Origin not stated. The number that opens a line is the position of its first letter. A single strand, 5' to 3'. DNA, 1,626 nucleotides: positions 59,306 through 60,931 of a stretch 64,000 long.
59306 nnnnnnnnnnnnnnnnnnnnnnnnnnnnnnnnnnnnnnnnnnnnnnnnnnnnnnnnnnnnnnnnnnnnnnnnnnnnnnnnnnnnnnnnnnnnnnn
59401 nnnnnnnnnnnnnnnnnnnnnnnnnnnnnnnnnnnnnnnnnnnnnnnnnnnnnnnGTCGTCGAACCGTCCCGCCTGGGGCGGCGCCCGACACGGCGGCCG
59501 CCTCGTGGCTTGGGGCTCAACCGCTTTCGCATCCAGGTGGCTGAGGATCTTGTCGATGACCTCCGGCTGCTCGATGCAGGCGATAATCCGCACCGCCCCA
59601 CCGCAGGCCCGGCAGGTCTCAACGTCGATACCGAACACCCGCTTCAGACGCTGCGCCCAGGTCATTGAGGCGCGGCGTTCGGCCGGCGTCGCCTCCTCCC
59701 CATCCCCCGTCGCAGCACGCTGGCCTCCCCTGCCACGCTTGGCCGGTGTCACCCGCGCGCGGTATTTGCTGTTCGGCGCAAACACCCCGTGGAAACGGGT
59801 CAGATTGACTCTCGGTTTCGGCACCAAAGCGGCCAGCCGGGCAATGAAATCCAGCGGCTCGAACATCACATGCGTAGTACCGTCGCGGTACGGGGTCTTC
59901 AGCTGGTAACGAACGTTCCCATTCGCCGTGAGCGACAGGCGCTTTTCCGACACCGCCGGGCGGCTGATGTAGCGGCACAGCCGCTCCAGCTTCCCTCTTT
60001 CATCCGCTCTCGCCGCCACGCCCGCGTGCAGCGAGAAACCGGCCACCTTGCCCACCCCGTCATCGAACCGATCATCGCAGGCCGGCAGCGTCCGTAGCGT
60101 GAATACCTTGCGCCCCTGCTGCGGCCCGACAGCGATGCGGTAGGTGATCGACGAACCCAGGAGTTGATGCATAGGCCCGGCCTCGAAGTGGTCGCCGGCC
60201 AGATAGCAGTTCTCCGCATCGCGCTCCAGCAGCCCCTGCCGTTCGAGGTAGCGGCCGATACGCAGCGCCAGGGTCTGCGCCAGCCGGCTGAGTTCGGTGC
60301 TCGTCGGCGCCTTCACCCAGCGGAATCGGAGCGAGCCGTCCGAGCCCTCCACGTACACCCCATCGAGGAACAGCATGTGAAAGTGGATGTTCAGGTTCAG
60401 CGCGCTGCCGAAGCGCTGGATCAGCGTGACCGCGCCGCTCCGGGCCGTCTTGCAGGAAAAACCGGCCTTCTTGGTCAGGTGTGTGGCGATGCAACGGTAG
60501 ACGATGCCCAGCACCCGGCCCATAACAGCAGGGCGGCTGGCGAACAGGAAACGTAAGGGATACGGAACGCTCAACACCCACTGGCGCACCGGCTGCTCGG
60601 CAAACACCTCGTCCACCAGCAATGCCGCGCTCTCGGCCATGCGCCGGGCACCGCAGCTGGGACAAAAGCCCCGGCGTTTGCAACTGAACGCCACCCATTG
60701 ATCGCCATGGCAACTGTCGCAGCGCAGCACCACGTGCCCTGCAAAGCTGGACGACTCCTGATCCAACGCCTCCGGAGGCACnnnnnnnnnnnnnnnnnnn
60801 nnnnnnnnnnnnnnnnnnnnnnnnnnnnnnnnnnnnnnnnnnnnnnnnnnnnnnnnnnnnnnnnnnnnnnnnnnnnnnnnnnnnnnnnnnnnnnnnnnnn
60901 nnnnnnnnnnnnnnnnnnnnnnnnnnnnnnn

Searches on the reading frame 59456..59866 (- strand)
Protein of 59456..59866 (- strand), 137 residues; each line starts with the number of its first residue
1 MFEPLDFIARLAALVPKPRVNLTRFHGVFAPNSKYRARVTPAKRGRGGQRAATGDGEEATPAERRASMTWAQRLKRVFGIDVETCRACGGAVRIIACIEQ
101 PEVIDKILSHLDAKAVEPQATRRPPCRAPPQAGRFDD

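Call 44: find_encoding_contigs(protein=window:59456-59866:-, flank=10000, max_places=10)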
Protein window:59456-59866:- (137 aa): 1 contig read that carries it; 1 place shown.
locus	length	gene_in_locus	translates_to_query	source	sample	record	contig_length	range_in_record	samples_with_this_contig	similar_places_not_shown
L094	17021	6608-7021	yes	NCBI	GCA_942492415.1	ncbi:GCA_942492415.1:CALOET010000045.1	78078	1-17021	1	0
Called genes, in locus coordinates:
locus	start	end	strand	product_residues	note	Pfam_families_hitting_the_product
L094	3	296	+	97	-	?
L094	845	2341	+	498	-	PF14319:Zn_Tnp_IS91, PF04986:Y2_Tnp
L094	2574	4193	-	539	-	-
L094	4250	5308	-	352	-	PF02661:Fic, PF13412:HTH_24 (faint)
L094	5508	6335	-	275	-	PF08401:ArdcN, PF18818:MPTase-PolyVal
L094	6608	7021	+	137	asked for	PF04986:Y2_Tnp (faint)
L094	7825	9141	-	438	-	PF05990:DUF900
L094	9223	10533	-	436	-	PF04966:OprB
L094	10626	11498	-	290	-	PF00561:Abhydrolase_1, PF12146:Hydrolase_4 (weak), PF12697:Abhydrolase_6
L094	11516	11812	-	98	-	-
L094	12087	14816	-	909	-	PF13191:AAA_16 (weak), PF25873:WHD_MalT, PF17874:TPR_MalT, PF00196:GerE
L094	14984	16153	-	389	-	-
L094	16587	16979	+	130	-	-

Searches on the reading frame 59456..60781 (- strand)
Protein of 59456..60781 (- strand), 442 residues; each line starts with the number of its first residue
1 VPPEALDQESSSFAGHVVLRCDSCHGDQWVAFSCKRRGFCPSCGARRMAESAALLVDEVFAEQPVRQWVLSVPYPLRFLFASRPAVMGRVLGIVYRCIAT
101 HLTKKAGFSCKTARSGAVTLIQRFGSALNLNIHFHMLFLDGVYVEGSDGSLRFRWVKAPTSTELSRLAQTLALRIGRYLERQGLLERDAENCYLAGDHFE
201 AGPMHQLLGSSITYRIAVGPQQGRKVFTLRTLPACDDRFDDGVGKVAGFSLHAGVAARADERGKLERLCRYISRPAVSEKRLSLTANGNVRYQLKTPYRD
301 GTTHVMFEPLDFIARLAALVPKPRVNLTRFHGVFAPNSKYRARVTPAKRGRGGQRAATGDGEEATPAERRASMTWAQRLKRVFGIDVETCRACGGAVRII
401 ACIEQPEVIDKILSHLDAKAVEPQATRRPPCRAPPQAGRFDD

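Call 7: search_protein_families(library=pfam, proteins=[window:59456-60781:-], max_evalue=0.01)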
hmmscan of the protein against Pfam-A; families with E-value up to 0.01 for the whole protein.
window:59456-60781:- (442 aa): 2 families
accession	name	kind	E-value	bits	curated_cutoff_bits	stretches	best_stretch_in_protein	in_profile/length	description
PF04986.18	Y2_Tnp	-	1.7e-35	123.1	20.9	1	116-338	1-182/183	Putative transposase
PF14319.11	Zn_Tnp_IS91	-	3.5e-11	43.4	26.3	1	14-72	34-90/90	Transposase zinc-binding domain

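Call 12: find_related_loci(query=window:59456-60742:-, collection=genome_contigs, flank=4000)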
Query window:59456-60742:- (429 aa) in genome_contigs; peptide patterns used: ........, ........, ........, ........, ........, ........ (x = any residue, [..] = any of these).
530 stretches matched a pattern; 481 encode a relative of the query (tblastn E <= 1e-3); the best 80 are kept; 80 distinct loci.
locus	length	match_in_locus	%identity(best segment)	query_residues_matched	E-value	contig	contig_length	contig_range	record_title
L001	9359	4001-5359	78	2-429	0e+0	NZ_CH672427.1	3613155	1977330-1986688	Nitrococcus mobilis Nb-231 scf_1099646003885, whole genome shotgun sequence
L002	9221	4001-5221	90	22-428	0e+0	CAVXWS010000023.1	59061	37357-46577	MAG: uncultured Gammaproteobacteria bacterium isolate MFD03551.bin.2.131 genome assembly, contig: contig_21835, whole ge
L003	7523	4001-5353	79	2-429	0e+0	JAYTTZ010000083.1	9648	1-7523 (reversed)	MAG: Gammaproteobacteria bacterium isolate GFS_5469 GFS_5469_82, whole genome shotgun sequence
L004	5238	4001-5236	84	2-413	0e+0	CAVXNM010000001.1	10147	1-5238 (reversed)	MAG: uncultured Gammaproteobacteria bacterium isolate MFD02923.bin.2.48 genome assembly, contig: contig_10349, whole gen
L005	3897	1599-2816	84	2-407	0e+0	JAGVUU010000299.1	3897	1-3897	MAG: Gammaproteobacteria bacterium isolate WAS_Bin_33 WAS_Bin_33_scaffold_11169, whole genome shotgun sequence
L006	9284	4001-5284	78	2-428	0e+0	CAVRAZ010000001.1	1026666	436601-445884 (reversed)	MAG: uncultured Gammaproteobacteria bacterium isolate MFD04944.bin.2.29 genome assembly, contig: contig_18020, whole gen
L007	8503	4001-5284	75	2-427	0e+0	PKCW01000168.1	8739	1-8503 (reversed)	MAG: Proteobacteria bacterium isolate Gammapro13 c_000000004388, whole genome shotgun sequence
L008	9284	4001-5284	75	2-428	0e+0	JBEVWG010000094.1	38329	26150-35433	MAG: Candidatus Thiodiazotropha sp. 6PLUC1 c_000000000046, whole genome shotgun sequence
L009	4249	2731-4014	76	2-428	0e+0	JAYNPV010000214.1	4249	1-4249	MAG: Gammaproteobacteria bacterium isolate 139539_COM_metabat_bins_sens.tsv.156 NODE_28504_length_4249_cov_8.054125, who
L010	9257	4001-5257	77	2-422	0e+0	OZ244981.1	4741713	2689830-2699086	MAG: Gammaproteobacteria bacterium isolate 455f34d3-236c-433a-a866-da8a32aa1c71 genome assembly, chromosome: 1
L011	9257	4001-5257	77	2-422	0e+0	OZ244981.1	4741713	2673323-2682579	MAG: Gammaproteobacteria bacterium isolate 455f34d3-236c-433a-a866-da8a32aa1c71 genome assembly, chromosome: 1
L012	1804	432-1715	74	2-428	0e+0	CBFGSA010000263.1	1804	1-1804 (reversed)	MAG TPA_asm: uncultured Rhodanobacteraceae bacterium isolate SRR17295759_maxbin2_4 genome assembly, contig: ERZ23354333.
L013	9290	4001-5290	76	2-428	0e+0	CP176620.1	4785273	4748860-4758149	Ectopseudomonas mendocina strain FJFQ21PNM24 chromosome, complete genome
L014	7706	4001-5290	75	2-428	0e+0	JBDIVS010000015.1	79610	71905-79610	MAG: Wenzhouxiangellaceae bacterium isolate Bin_19 NODE_193_length_79610_cov_444.931558, whole genome shotgun sequence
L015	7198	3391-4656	75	2-422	0e+0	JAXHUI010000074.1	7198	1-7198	MAG: Pseudomonadota bacterium isolate MAG47_tar_biofilm MAG47_74, whole genome shotgun sequence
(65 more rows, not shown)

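Call 16: find_homologous_proteins(query=window:59456-60742:-, max_evalue=1e-50)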
Query window:59456-60742:- (429 aa): 7172 proteins with E <= 1e-50 among 8000 candidates; the best 120 are listed.
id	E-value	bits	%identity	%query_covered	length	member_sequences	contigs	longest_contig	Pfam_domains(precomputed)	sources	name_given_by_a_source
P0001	6.7e-264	893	99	92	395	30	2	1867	PF04986.19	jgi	jgi:hypothetical protein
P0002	2.6e-244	829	85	100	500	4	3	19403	PF14319.12,PF04986.19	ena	-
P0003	4.5e-243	825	85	100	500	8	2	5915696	PF14319.12,PF04986.19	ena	-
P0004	5.2e-243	824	84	100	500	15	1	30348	PF14319.12,PF04986.19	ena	-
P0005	1.4e-242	823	86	94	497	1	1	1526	PF14319.12,PF04986.19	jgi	jgi:ribosomal protein S27E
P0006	5.9e-241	818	87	96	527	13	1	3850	PF14319.12,PF01040.24,PF04986.19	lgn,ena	-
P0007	6.3e-241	817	84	100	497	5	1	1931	PF14319.12,PF04986.19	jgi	jgi:hypothetical protein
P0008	1.2e-240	817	83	100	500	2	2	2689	PF14319.12,PF04986.19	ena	-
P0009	2.1e-239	812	85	99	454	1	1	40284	PF14319.12,PF04986.19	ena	-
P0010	7.1e-239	811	84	95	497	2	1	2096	PF14319.12,PF04986.19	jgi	jgi:hypothetical protein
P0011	3.2e-238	809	83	100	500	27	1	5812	PF14319.12,PF04986.19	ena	-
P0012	2.9e-236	802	77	96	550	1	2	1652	PF14319.12,PF04986.19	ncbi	ncbi:IS91 family transposase, partial [Escherichia coli]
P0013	3.7e-236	802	77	96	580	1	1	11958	PF14319.12,PF04986.19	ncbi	-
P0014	3.7e-236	802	77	96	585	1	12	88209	PF14319.12,PF04986.19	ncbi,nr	ncbi:IS91 family transposase [Escherichia coli]|nr:Mobile element protein [Citrobacter freundii]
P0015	1.1e-235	800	83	96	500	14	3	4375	PF14319.12,PF04986.19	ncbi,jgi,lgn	-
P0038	9.0e-218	741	77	99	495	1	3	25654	PF14319.12,PF04986.19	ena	-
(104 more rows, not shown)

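Call 17: find_encoding_contigs(protein=P0001, flank=10000, max_places=10)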
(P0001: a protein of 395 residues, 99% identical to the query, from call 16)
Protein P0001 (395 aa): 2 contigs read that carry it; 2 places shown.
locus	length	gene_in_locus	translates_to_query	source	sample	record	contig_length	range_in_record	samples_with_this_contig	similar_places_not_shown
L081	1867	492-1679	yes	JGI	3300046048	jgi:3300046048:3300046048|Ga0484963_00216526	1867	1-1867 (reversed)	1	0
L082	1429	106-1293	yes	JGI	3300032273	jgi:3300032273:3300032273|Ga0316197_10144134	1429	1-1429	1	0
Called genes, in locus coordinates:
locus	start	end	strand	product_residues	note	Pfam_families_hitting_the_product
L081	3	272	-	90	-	?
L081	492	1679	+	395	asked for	PF04986:Y2_Tnp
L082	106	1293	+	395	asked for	PF04986:Y2_Tnp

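Call 18: list_cluster_members(proteins=[P0001])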
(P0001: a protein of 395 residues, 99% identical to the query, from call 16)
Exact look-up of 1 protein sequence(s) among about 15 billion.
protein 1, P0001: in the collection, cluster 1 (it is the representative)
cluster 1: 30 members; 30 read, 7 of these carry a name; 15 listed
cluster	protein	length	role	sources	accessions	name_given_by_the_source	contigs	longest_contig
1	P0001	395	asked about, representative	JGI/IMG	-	hypothetical protein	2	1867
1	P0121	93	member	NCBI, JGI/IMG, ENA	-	hypothetical protein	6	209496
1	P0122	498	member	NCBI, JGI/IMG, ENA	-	ribosomal protein S27E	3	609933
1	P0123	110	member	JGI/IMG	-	ribosomal protein S27E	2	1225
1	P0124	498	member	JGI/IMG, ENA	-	hypothetical protein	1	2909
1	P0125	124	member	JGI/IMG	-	hypothetical protein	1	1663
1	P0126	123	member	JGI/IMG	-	hypothetical protein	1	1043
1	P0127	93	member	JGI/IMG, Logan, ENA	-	-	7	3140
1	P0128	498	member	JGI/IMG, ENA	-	-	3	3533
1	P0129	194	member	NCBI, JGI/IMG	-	-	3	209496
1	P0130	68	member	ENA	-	-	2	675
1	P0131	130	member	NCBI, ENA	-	-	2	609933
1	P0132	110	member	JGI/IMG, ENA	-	-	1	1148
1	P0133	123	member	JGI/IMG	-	-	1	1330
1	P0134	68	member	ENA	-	-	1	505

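Call 20: find_encoding_contigs(protein=P0122, flank=10000, max_places=10)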
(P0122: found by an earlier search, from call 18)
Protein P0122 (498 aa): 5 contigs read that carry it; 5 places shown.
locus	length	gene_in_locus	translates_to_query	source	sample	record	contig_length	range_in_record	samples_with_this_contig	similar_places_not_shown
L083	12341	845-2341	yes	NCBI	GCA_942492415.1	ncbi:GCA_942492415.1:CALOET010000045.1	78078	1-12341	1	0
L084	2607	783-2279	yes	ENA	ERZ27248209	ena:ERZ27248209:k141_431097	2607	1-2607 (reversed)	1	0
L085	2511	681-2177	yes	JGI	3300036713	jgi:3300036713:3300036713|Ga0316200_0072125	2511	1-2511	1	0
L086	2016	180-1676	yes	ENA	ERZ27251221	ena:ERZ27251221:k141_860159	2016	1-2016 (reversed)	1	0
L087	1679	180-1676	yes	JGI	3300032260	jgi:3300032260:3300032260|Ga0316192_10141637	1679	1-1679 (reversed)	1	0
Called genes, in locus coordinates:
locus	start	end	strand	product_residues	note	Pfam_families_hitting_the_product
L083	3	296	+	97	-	?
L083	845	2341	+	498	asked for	PF14319:Zn_Tnp_IS91, PF04986:Y2_Tnp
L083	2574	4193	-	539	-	-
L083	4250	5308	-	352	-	PF02661:Fic, PF13412:HTH_24 (faint)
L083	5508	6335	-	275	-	PF08401:ArdcN, PF18818:MPTase-PolyVal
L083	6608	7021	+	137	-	PF04986:Y2_Tnp (faint)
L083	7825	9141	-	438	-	PF05990:DUF900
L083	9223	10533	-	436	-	PF04966:OprB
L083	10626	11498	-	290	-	PF00561:Abhydrolase_1, PF12146:Hydrolase_4 (weak), PF12697:Abhydrolase_6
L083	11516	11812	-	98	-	-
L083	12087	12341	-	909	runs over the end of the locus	PF13191:AAA_16 (weak), PF25873:WHD_MalT, PF17874:TPR_MalT, PF00196:GerE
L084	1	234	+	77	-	?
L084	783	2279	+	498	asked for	PF14319:Zn_Tnp_IS91, PF04986:Y2_Tnp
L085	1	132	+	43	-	?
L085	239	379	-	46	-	PF00226:DnaJ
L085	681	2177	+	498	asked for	PF14319:Zn_Tnp_IS91, PF04986:Y2_Tnp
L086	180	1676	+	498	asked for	PF14319:Zn_Tnp_IS91, PF04986:Y2_Tnp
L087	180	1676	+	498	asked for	PF14319:Zn_Tnp_IS91, PF04986:Y2_Tnp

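Call 35: find_encoding_contigs(protein=window:59456-60781:-, flank=10000, max_places=10)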
Protein window:59456-60781:- (442 aa): no gene with exactly this product is on record in the collection.

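Call 36: find_encoding_contigs(protein=P0131, flank=10000, max_places=10)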
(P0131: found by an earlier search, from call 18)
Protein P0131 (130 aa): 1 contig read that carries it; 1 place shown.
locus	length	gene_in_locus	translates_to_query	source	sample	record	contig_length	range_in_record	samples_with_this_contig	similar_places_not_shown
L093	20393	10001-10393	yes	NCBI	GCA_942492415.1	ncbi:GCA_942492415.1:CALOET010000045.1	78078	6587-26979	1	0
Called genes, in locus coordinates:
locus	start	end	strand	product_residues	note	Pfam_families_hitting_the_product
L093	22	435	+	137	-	PF04986:Y2_Tnp (faint)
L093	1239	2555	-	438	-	PF05990:DUF900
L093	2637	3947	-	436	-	PF04966:OprB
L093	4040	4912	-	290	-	PF00561:Abhydrolase_1, PF12146:Hydrolase_4 (weak), PF12697:Abhydrolase_6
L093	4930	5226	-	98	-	-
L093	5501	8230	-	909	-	PF13191:AAA_16 (weak), PF25873:WHD_MalT, PF17874:TPR_MalT, PF00196:GerE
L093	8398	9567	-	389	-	-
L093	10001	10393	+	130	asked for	-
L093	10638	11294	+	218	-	PF01323:DSBA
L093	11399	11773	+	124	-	PF16347:SGSH_C (weak)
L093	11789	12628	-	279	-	PF00459:Inositol_P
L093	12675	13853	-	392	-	PF00465:Fe-ADH, PF13685:Fe-ADH_2, PF25137:ADH_Fe_C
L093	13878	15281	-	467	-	PF00171:Aldedh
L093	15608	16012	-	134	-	-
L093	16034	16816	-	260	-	PF09865:DUF2092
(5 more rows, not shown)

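Call 46: find_encoding_contigs(protein=P0129, flank=6000, max_places=6)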
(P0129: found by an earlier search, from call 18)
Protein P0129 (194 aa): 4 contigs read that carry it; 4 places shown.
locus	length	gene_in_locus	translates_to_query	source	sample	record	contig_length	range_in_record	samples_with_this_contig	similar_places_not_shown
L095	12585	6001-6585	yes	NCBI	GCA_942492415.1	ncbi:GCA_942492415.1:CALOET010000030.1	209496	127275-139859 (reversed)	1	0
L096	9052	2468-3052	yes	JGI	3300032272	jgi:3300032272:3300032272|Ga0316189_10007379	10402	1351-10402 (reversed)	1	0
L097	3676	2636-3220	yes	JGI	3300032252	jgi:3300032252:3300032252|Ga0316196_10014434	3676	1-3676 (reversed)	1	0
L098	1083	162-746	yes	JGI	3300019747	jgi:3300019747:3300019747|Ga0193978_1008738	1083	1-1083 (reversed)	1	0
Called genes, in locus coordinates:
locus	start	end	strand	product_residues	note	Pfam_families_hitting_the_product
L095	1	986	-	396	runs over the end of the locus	PF03417:AAT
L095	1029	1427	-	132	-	PF17723:RHH_8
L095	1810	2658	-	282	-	PF02517:Rce1-like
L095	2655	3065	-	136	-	-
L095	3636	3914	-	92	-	-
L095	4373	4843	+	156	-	-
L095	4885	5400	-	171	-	-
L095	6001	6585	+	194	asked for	PF04986:Y2_Tnp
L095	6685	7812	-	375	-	PF12833:HTH_18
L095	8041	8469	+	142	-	-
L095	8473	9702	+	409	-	PF25917:BSH_RND (weak)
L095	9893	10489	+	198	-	PF00884:Sulfatase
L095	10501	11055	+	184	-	PF00884:Sulfatase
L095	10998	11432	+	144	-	PF14707:Sulfatase_C (weak)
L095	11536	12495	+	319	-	PF00561:Abhydrolase_1, PF12146:Hydrolase_4 (weak), PF12697:Abhydrolase_6, PF00561:Abhydrolase_1 (weak)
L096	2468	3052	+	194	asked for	PF04986:Y2_Tnp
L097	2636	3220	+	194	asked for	PF04986:Y2_Tnp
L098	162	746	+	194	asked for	PF04986:Y2_Tnp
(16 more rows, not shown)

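Call 60: find_encoding_contigs(protein=P0009, flank=1500, max_places=2)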
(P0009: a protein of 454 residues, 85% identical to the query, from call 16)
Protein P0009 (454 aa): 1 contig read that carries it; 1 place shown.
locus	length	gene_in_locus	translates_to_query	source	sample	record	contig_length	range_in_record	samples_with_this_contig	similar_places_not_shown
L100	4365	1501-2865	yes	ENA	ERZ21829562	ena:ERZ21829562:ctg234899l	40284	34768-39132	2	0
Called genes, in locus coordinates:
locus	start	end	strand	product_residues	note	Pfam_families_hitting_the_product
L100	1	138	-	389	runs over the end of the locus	PF22691:Thiolase_C_1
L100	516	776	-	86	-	-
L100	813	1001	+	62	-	-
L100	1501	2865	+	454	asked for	PF14319:Zn_Tnp_IS91, PF04986:Y2_Tnp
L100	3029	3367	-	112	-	PF00106:adh_short, PF08659:KR (weak), PF13561:adh_short_C2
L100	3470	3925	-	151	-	PF02682:CT_C_D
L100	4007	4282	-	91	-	PF02682:CT_C_D (weak)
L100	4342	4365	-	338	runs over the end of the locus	PF02626:CT_A_B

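Call 61: find_encoding_contigs(protein=P0038, flank=1500, max_places=2)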
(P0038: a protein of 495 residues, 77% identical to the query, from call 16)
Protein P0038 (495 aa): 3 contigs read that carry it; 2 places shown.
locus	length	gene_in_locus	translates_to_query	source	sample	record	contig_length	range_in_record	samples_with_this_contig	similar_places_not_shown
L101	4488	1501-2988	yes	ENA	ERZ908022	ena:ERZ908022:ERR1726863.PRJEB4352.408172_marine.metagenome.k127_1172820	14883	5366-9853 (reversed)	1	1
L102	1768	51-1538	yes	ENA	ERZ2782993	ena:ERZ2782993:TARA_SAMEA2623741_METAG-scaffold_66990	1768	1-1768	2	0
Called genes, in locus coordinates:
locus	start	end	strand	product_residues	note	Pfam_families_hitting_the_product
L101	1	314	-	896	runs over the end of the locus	PF00690:Cation_ATPase_N, PF00122:E1-E2_ATPase, PF00702:Hydrolase, PF13246:Cation_ATPase, PF12710:HAD (weak), PF08282:Hydrolase_3 (faint), PF00689:Cation_ATPase_C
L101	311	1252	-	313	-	PF05661:DUF808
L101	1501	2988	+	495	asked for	PF14319:Zn_Tnp_IS91, PF04986:Y2_Tnp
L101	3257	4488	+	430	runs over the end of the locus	PF02321:OEP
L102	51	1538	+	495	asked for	PF14319:Zn_Tnp_IS91, PF04986:Y2_Tnp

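Call 69: find_encoding_contigs(protein=P0121, flank=1500, max_places=8)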
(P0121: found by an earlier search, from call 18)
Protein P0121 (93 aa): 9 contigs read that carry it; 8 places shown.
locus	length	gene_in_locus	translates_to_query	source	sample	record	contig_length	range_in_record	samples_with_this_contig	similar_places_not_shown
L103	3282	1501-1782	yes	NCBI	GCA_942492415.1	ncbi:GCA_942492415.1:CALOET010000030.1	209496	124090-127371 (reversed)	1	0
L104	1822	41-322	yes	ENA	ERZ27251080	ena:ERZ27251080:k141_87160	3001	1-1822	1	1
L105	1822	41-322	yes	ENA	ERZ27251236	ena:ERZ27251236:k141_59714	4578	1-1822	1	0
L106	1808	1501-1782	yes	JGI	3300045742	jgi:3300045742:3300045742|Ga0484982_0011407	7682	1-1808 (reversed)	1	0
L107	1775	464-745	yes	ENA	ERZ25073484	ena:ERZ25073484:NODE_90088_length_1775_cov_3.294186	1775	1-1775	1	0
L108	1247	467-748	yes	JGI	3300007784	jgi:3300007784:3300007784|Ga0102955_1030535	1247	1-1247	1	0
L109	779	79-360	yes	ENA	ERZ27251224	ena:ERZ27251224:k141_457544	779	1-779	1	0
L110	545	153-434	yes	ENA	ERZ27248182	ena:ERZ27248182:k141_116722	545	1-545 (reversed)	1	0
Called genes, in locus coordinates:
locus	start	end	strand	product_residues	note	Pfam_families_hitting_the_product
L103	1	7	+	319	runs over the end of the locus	PF00561:Abhydrolase_1, PF12146:Hydrolase_4 (weak), PF12697:Abhydrolase_6, PF00561:Abhydrolase_1 (weak)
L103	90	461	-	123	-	PF02371:Transposase_20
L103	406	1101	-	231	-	PF01548:DEDD_Tnp_IS110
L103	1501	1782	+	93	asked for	PF14319:Zn_Tnp_IS91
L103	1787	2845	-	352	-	PF02899:Phage_int_SAM_1, PF00589:Phage_integrase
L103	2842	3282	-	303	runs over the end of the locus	PF00589:Phage_integrase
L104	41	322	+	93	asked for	PF14319:Zn_Tnp_IS91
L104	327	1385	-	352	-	PF02899:Phage_int_SAM_1, PF00589:Phage_integrase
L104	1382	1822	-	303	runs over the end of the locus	PF00589:Phage_integrase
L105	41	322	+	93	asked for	PF14319:Zn_Tnp_IS91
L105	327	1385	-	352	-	PF02899:Phage_int_SAM_1, PF00589:Phage_integrase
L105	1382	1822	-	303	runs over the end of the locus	PF00589:Phage_integrase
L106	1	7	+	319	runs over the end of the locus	PF00561:Abhydrolase_1, PF12146:Hydrolase_4 (weak), PF12697:Abhydrolase_6, PF00561:Abhydrolase_1 (weak)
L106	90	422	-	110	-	PF02371:Transposase_20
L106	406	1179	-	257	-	PF01548:DEDD_Tnp_IS110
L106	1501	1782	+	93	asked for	PF14319:Zn_Tnp_IS91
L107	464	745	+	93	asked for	PF14319:Zn_Tnp_IS91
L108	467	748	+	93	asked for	PF14319:Zn_Tnp_IS91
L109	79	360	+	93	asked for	PF14319:Zn_Tnp_IS91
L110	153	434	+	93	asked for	PF14319:Zn_Tnp_IS91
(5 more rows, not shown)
